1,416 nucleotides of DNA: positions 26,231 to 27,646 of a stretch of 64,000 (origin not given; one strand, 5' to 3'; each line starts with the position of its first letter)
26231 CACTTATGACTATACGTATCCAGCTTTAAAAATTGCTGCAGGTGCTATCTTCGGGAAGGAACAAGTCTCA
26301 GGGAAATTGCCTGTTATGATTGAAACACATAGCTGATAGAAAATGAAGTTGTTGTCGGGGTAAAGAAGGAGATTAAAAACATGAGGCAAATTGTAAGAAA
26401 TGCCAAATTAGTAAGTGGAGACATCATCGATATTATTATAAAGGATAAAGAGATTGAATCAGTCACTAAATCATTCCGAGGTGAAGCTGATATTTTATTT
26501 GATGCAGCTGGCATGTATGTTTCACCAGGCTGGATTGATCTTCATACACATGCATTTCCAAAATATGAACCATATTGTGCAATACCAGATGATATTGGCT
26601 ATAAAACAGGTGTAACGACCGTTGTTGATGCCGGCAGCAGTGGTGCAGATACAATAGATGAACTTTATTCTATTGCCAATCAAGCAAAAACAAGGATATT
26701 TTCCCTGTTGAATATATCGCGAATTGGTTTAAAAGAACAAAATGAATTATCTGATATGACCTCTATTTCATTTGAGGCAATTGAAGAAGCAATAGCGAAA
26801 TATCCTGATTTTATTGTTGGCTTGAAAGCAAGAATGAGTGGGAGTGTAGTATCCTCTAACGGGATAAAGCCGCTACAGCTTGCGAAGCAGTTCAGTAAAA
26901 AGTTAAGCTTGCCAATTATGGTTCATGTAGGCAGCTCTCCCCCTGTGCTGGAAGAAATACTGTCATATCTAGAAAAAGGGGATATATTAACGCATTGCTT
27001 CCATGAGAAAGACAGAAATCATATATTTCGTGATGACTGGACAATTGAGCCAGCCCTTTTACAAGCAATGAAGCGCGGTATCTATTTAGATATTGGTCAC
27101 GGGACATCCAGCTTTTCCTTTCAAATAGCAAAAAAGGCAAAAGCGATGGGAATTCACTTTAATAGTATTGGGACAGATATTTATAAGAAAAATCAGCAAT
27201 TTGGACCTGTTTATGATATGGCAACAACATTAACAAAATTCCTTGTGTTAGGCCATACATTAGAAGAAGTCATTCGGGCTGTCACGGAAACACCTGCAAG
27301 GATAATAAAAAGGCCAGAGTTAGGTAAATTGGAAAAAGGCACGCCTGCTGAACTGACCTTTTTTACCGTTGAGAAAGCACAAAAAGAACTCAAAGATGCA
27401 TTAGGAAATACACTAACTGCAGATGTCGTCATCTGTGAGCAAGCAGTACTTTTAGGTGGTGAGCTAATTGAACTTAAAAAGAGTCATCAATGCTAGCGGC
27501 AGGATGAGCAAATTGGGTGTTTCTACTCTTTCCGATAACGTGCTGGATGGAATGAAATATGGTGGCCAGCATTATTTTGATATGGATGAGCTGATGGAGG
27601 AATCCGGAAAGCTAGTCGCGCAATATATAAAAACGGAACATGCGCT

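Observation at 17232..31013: GH20 + lactonase + ABC importer + GH3 + deacetylase + DgaE-like lyase + KDGP aldolase + kinase: candidate pathway for oxidised (aldonate/lactone-ended) N-acetylhexosamine oligosaccharides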

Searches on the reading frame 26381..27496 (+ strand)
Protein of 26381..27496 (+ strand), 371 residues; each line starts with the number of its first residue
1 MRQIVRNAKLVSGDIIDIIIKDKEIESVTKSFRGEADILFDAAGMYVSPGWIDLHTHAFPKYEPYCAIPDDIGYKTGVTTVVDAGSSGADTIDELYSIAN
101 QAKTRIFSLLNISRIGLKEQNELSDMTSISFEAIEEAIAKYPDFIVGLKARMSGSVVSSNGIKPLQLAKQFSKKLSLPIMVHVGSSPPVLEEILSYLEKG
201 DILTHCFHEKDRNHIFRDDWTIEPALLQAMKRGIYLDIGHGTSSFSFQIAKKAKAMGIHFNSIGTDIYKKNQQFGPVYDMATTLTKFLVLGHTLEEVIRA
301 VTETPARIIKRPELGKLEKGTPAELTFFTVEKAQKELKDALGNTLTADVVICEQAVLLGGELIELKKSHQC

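Call 3: search_protein_families(library=pfam, proteins=[window:26381-27496:+])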
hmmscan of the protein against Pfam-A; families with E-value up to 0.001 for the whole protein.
window:26381-27496:+ (371 aa): 3 families
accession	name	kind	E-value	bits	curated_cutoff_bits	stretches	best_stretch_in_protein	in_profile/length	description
PF01979.26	Amidohydro_1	-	5.6e-10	39.4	25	1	46-330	1-320/345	Amidohydrolase family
PF07969.17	Amidohydro_3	-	2.9e-08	34.1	29.7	0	292-329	407-445/472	Amidohydrolase family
PF22647.2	EF_0837-like_N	-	1.5e-05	25.4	27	1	317-361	1-45/48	Deacetylase EF_0837-like composite domain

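Call 6: search_protein_families(library=ncbifam, proteins=[window:26381-27496:+])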
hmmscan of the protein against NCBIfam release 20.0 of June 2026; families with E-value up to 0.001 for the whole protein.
window:26381-27496:+ (371 aa): 40 families (the best 25 are shown)
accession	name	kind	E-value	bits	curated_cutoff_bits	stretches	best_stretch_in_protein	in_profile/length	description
TIGR03583.1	EF_0837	hypoth_equivalog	1.4e-153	511.3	432.15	1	4-363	4-364/365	amidohydrolase/deacetylase family metallohydrolase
NF006689.0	PRK09237.1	equivalog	2.3e-127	424.7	371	1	4-365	6-372/383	amidohydrolase/deacetylase family metallohydrolase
NF009060.0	PRK12394.1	equivalog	1.6e-71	241.1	442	1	17-363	24-373/381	metallo-dependent hydrolase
NF002668.0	PRK02382.1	equivalog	1.1e-10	40.8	452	1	4-94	2-96/436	dihydroorotase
TIGR00857.1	pyrC_multi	subfamily_domain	2.5e-10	39.9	279.05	1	293-335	332-374/412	dihydroorotase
NF004839.0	PRK06189.1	equivalog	1.5e-09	37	631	1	4-58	6-63/451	allantoinase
NF006836.0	PRK09357.1-1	equivalog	6e-09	35.1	538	1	3-57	4-60/432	dihydroorotase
NF006560.0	PRK09061.1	subfamily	7.6e-09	34.4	340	1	15-100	45-122/517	amidohydrolase family protein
NF005759.0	PRK07583.1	equivalog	3e-08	32.8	403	1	282-331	350-399/438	cytosine deaminase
NF006837.0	PRK09357.1-2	equivalog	4.4e-08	32.1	575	1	4-58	4-63/428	dihydroorotase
TIGR02318.1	phosphono_phnM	equivalog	1e-07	31.3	390.55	0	17-61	17-60/376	phosphonate metabolism protein PhnM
NF006841.0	PRK09357.2-2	equivalog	1.1e-07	31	640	1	13-58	16-58/421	dihydroorotase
NF004801.0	PRK06151.1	subfamily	1.5e-07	30.6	416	0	18-58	27-67/491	chlorohydrolase family protein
NF006839.0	PRK09357.1-4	equivalog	3e-07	29.4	576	1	14-82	18-89/422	dihydroorotase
NF011990.0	PRK15446.2-6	subfamily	1.1e-06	27.6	233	1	2-58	2-66/390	alpha-D-ribose 1-methylphosphonate 5-triphosphate diphosphatase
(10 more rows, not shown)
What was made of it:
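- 26381..27496 (+): EF_0837-family metal amidohydrolase. Proposed N-acetylglucosaminate(-6-P) deacetylase (inferred). TIGR03583, 511 vs 432 (call 6).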

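Call 41: find_homologous_proteins(query=window:26381-27496:+, max_evalue=1e-30)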
Query window:26381-27496:+ (371 aa): 2676 proteins with E <= 1e-30 among 8000 candidates; the best 120 are listed.
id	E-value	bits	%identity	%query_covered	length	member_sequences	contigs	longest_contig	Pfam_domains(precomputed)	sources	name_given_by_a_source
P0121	1.1e-242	823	100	100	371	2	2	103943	PF07969.18,PF22647.3,PF01979.27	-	-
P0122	6.4e-215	731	88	100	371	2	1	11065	PF07969.18,PF22647.3,PF01979.27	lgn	-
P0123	1.9e-163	562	68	99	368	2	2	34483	PF07969.18,PF22647.3,PF01979.27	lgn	-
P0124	1.7e-152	526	61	99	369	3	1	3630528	PF07969.18,PF22647.3,PF01979.27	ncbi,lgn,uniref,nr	ncbi:hypothetical conserved protein [Oceanobacillus iheyensis HTE831]|uniref:Hypothetical conserved 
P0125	4.5e-152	525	61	99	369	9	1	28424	PF07969.18,PF22647.3,PF01979.27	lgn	-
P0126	2.2e-146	506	61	99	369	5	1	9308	PF07969.18,PF01979.27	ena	-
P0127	6.1e-143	495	59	99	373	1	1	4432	PF07969.18,PF22647.3,PF01979.27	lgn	-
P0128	1.2e-142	494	59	100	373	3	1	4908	PF07969.18,PF22647.3,PF01979.27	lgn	-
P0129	2.6e-142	493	59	99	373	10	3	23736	PF07969.18,PF22647.3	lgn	-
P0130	1.9e-141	490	61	99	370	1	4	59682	PF07969.18,PF22647.3,PF01979.27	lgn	-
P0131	2.6e-141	489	59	99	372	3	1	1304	PF22647.3,PF01979.27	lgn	-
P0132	3.6e-140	486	60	99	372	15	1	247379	PF07969.18,PF22647.3,PF01979.27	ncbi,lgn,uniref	ncbi:amidohydrolase/deacetylase family metallohydrolase [Oceanobacillus oncorhynchi]|uniref:amidohyd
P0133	6.3e-139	481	59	98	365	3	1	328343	PF22647.3,PF01979.27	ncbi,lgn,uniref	ncbi:amidohydrolase/deacetylase family metallohydrolase [Virgibacillus soli]|uniref:amidohydrolase/d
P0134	6.4e-137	475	57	100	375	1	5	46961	PF07969.18,PF22647.3,PF01979.27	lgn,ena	-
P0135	1.0e-136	474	58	99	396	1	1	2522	PF07969.18,PF22647.3,PF01979.27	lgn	-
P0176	7.0e-124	432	54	99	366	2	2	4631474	PF22647.3,PF01979.27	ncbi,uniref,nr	ncbi:amidohydrolase/deacetylase family metallohydrolase [Sporosarcina sp. ANT_H38]|uniref:amidohydro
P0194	1.1e-110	389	52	98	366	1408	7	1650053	PF22647.3,PF01979.27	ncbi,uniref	ncbi:amidohydrolase/deacetylase family metallohydrolase [Bacillus tropicus]|uniref:amidohydrolase/de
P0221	7.7e-105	369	49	97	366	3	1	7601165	PF07969.18,PF22647.3,PF01979.27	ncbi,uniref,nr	ncbi:amidohydrolase/deacetylase family metallohydrolase [Paenibacillus pabuli]|uniref:amidohydrolase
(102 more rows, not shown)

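Call 42: find_encoding_contigs(protein=P0194, flank=10000, max_places=1)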
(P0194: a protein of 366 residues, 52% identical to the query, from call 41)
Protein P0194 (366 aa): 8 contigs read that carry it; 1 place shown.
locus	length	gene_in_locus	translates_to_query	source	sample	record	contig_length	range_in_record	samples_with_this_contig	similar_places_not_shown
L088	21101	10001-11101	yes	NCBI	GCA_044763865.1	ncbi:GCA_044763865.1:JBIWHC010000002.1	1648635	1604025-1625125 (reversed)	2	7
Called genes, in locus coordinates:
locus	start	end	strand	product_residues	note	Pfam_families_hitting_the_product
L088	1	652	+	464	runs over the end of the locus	PF00425:Chorismate_bind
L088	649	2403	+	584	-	PF02776:TPP_enzyme_N, PF16582:TPP_enzyme_M_2, PF02775:TPP_enzyme_C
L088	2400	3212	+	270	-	PF00561:Abhydrolase_1, PF00975:Thioesterase (weak), PF12146:Hydrolase_4, PF12697:Abhydrolase_6, PF03096:Ndr (weak)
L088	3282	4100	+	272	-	PF00378:ECH_1, PF16113:ECH_2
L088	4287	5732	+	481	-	PF00501:AMP-binding, PF13193:AMP-binding_C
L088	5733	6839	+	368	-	PF02746:MR_MLE_N, PF04551:GcpE (faint), PF26685:DUF8230_C, PF13378:MR_MLE_C, PF07476:MAAL_C (faint)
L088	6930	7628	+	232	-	PF00072:Response_reg, PF00486:Trans_reg_C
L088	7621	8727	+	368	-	PF00672:HAMP (weak), PF00512:HisKA, PF02518:HATPase_c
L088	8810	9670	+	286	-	PF02557:VanY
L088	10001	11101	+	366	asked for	PF01979:Amidohydro_1 (faint), PF22647:EF_0837-like_N (weak)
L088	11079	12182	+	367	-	PF01053:Cys_Met_Meta_PP (weak), PF01212:Beta_elim_lyase, PF03841:SelA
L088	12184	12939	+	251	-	PF07071:KDGP_aldolase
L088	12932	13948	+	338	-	PF00294:PfkB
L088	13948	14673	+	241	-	PF00392:GntR, PF07702:UTRA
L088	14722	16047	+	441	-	PF02447:GntP_permease, PF03600:CitMHS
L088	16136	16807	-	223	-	PF23494:bPH_10, PF23493:CysS_C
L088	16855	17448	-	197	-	PF00440:TetR_N (weak)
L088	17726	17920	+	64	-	-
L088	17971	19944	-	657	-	PF02687:FtsX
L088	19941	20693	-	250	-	PF00005:ABC_tran, PF13304:AAA_21 (faint)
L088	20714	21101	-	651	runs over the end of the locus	PF02687:FtsX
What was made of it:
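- The GntP version imports an acid from outside (call 42).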

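Call 43: find_encoding_contigs(protein=P0124, flank=10000, max_places=1)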
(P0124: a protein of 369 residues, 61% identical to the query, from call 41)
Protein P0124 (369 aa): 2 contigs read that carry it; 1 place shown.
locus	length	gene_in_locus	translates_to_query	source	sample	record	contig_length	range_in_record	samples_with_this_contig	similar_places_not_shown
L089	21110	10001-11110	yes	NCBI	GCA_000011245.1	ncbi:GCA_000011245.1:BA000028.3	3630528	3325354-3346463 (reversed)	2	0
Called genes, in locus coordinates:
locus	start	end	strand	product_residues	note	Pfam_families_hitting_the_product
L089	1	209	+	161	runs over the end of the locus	PF00885:DMRL_synthase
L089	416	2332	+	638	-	PF00728:Glyco_hydro_20, PF18088:Glyco_H_20C_C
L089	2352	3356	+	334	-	PF10282:Lactonase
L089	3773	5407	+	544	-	PF01547:SBP_bac_1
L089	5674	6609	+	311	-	PF00528:BPD_transp_1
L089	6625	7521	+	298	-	PF00528:BPD_transp_1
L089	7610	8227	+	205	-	PF04854:DUF624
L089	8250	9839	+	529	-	PF00933:Glyco_hydro_3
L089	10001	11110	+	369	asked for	PF01979:Amidohydro_1, PF07969:Amidohydro_3 (faint), PF22647:EF_0837-like_N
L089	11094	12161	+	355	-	PF03841:SelA, PF01212:Beta_elim_lyase, PF01041:DegT_DnrJ_EryC1 (faint)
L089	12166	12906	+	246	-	PF07071:KDGP_aldolase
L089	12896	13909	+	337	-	PF00294:PfkB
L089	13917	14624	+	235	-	PF00392:GntR, PF07702:UTRA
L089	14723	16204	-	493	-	PF03703:bPH_2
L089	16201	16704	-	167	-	PF03703:bPH_2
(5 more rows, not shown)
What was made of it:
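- The identical 12-gene cluster is in O. iheyensis (call 43).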

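Call 44: find_encoding_contigs(protein=P0176, flank=10000, max_places=1)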
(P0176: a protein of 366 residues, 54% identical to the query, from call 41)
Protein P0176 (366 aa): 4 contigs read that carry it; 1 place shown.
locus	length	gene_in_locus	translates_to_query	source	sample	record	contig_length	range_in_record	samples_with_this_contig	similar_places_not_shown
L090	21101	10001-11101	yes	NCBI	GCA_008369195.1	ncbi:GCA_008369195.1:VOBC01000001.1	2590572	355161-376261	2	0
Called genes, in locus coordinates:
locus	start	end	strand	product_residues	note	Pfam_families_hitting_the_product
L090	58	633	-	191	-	PF04892:VanZ-LLP1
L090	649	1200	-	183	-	PF13420:Acetyltransf_4 (weak), PF00583:Acetyltransf_1, PF13673:Acetyltransf_10, PF13508:Acetyltransf_7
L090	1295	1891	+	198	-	PF01476:LysM, PF06725:3D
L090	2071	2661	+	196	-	PF01476:LysM, PF06725:3D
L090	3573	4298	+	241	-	PF00106:adh_short, PF13561:adh_short_C2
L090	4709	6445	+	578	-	PF02743:dCache_1, PF06580:His_kinase, PF02518:HATPase_c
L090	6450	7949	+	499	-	PF00072:Response_reg, PF00165:HTH_AraC (weak), PF12833:HTH_18, PF00165:HTH_AraC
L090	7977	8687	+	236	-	PF00392:GntR, PF07702:UTRA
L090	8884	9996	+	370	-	PF19200:MupG_N, PF05913:MupG_C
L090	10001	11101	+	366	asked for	PF01979:Amidohydro_1, PF22647:EF_0837-like_N (faint)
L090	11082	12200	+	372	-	PF03841:SelA, PF01212:Beta_elim_lyase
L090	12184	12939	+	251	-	PF07071:KDGP_aldolase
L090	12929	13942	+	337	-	PF00294:PfkB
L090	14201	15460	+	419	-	PF01547:SBP_bac_1, PF13416:SBP_bac_8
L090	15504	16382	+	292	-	PF00528:BPD_transp_1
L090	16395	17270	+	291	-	PF00528:BPD_transp_1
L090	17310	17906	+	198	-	PF04854:DUF624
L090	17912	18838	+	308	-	PF00480:ROK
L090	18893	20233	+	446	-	PF02056:Glyco_hydro_4, PF11975:Glyco_hydro_4C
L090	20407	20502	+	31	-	-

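Call 45: find_encoding_contigs(protein=P0221, flank=10000, max_places=1)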
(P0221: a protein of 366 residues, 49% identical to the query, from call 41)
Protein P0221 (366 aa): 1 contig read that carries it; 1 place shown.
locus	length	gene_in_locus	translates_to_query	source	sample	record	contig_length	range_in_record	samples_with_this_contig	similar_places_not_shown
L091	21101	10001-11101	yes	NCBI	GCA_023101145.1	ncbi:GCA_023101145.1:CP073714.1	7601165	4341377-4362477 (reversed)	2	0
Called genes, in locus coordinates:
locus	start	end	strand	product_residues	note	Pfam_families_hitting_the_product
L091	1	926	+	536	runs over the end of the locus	PF01547:SBP_bac_1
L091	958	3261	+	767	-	PF00933:Glyco_hydro_3, PF01915:Glyco_hydro_3_C, PF14310:Fn3-like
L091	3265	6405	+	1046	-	PF01074:Glyco_hydro_38N, PF09261:Alpha-mann_mid, PF07748:Glyco_hydro_38C, PF17677:Glyco_hydro38C2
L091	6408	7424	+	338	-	PF04041:Glyco_hydro_130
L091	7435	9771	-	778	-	PF17853:GGDEF_2 (faint), PF12833:HTH_18, PF00165:HTH_AraC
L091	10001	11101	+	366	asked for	PF07969:Amidohydro_3 (faint), PF01979:Amidohydro_1 (faint), PF22647:EF_0837-like_N (weak)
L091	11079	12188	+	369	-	PF03841:SelA, PF01212:Beta_elim_lyase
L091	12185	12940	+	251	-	PF07071:KDGP_aldolase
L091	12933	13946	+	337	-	PF00294:PfkB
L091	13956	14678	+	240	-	PF00392:GntR, PF07702:UTRA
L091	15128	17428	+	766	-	PF07833:Cu_amine_oxidN1, PF18911:PKD_4 (faint)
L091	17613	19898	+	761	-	PF07517:SecA_DEAD, PF00270:DEAD (weak), PF01043:SecA_PP_bind, PF21090:P-loop_SecA, PF07516:SecA_SW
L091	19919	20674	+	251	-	PF13489:Methyltransf_23, PF08241:Methyltransf_11, PF08242:Methyltransf_12, PF13649:Methyltransf_25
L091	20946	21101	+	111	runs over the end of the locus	-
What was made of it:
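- The catabolic unit also occurs alone (Paenibacillus L091, B. cereus group L088; calls 42, 45).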

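Call 56: search_solved_structures(query=window:26381-27496:+)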
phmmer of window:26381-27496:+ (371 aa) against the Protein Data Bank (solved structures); distinct sequences matched with E-value up to 0.001: 16.
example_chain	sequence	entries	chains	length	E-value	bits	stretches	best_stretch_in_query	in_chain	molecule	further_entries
2ics_A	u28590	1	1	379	4.5e-98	332.2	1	4-368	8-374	Adenine Deaminase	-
8wzy_A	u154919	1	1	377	2.2e-92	313.5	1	4-360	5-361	Dihydroorotase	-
2ogj_A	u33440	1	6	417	7.8e-61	209.8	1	15-362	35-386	Dihydroorotase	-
8je0_A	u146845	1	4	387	9.4e-43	150.3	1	17-363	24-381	Amidase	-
3d6n_A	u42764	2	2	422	1e-05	28.5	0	13-65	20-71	Dihydroorotase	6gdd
6gde_A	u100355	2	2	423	1e-05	28.5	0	13-65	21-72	Dihydroorotase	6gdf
1xrf_A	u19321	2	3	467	1.4e-05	28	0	13-64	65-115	Dihydroorotase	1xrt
7cdh_X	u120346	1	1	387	1.5e-05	27.9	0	161-333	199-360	Isoaspartyl dipeptidase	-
4bjh_A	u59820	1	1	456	1.5e-05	27.9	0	13-64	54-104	DIHYDROOROTASE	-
7cf6_B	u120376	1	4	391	1.6e-05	27.9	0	161-333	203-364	Isoaspartyl dipeptidase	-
4tqt_A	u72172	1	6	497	0.00012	25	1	16-107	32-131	D-hydantoinase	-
1gkr_A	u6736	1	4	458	0.00013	24.8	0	4-60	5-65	NON-ATP DEPENDENT L-SELECTIVE HYDANTOINASE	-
8dqn_A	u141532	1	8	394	0.00076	22.3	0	144-331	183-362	Isoaspartyl dipeptidase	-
8hfd_A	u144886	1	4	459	0.00084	22.2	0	13-79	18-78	Allantoinase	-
3e74_A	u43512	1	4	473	0.00087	22.1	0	13-79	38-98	Allantoinase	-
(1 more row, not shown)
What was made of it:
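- Closest known: EF_0837/EF_0838/EF_0839 conserved gene set. Same: The closest structure to the amidohydrolase is EF_0837 itself (2ics, call 56).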

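Call 63: search_protein_families(library=pfam, proteins=[L090:8884-9996:+, L090:18893-20233:+], max_evalue=0.00001)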
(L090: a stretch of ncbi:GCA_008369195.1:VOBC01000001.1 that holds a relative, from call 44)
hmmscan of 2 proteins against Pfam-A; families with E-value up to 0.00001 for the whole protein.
L090:8884-9996:+ (370 aa): 2 families
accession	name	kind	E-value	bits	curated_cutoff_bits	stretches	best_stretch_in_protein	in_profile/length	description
PF19200.6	MupG_N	-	2e-95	319.3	24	1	4-238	1-236/237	6-phospho-N-acetylmuramidase, N-terminal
PF05913.16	MupG_C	-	9.2e-35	119.8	24.4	1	246-359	2-116/116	6-phospho-N-acetylmuramidase, C-terminal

L090:18893-20233:+ (446 aa): 2 families
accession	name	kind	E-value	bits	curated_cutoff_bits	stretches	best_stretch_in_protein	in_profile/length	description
PF02056.22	Glyco_hydro_4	-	1.4e-68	230.5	23.2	1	8-189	1-182/183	Family 4 glycosyl hydrolase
PF11975.13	Glyco_hydro_4C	-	7.8e-59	199.6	24.1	1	199-414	1-211/211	Family 4 glycosyl hydrolase C-terminal domain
